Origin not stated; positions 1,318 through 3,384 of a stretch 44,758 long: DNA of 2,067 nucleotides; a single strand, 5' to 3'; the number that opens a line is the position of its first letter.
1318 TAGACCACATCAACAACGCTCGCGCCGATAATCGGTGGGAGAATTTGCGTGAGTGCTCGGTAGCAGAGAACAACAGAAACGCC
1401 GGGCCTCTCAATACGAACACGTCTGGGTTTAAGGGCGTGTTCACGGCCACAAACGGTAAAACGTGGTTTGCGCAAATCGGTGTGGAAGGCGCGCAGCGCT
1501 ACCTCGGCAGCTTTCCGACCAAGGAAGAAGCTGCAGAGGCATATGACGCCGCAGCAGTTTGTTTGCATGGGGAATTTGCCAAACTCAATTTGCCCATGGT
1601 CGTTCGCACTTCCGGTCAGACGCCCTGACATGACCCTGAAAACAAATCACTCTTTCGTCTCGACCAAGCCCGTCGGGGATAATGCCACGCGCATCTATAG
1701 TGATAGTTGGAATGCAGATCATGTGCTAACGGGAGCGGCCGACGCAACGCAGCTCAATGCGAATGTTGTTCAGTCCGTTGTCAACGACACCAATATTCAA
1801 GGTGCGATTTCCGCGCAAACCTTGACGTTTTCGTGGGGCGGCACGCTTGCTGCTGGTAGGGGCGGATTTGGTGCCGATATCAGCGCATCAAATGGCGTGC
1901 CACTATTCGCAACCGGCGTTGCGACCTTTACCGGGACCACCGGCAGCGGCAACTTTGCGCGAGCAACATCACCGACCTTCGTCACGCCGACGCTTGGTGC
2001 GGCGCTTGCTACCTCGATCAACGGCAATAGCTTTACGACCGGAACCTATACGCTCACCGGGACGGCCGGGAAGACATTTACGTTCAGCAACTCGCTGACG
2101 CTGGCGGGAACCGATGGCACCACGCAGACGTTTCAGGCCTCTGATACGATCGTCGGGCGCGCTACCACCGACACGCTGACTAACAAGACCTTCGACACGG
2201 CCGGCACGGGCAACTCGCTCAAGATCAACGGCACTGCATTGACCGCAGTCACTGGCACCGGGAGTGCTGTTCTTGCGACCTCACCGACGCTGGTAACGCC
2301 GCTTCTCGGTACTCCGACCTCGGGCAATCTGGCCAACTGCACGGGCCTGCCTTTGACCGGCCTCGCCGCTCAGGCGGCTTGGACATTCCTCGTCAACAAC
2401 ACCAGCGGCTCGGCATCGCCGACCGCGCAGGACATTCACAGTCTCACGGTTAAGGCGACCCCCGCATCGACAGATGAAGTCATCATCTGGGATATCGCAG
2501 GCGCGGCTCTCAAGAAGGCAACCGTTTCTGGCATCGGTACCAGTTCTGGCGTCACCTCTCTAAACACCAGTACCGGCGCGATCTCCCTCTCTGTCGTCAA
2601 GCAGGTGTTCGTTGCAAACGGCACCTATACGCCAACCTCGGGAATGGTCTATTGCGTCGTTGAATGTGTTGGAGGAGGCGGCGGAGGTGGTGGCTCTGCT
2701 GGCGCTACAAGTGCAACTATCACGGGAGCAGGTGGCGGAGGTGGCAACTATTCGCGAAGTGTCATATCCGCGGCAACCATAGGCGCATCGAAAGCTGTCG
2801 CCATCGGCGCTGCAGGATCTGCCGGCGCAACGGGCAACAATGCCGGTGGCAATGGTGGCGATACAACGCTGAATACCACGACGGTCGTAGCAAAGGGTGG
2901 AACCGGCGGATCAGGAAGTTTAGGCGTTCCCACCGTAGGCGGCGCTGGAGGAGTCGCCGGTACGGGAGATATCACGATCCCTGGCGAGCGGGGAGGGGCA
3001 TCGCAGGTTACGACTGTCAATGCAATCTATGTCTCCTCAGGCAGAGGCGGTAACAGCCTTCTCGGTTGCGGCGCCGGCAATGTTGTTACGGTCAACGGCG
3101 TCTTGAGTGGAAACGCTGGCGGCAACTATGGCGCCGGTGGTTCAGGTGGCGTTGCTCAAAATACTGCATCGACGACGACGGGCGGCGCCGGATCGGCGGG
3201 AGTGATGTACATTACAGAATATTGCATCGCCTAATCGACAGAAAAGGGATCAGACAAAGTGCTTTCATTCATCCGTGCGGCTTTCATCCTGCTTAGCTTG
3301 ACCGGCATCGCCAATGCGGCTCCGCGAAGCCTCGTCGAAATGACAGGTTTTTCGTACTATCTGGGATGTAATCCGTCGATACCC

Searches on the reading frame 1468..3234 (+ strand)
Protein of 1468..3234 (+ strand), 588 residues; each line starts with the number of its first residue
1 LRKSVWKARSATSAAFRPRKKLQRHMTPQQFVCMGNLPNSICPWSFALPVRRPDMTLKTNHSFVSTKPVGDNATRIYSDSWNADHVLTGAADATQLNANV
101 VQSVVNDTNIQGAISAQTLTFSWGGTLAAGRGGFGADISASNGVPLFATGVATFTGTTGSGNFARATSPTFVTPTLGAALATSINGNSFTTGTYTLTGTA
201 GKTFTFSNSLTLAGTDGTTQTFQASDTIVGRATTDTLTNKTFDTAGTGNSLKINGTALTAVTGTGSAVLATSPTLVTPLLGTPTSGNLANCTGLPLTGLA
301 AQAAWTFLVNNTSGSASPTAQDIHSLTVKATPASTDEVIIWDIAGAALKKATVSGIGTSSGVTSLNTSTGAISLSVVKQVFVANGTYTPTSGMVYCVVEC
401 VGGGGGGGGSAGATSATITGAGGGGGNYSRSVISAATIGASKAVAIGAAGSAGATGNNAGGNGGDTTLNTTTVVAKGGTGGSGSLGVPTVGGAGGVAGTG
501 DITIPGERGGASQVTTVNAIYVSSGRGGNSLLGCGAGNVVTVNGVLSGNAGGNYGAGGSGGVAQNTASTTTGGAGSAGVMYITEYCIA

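Call 98: search_protein_families(library=pfam, proteins=[window:1468-3234:+], max_evalue=0.001)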
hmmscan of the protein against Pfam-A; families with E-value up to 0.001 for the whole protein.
window:1468-3234:+ (588 aa): 1 family
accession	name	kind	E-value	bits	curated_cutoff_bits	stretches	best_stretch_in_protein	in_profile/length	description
PF21722.4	Gly_rich_2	-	7.4e-06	26.6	24.3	1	386-583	7-224/226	Glycine-rich domain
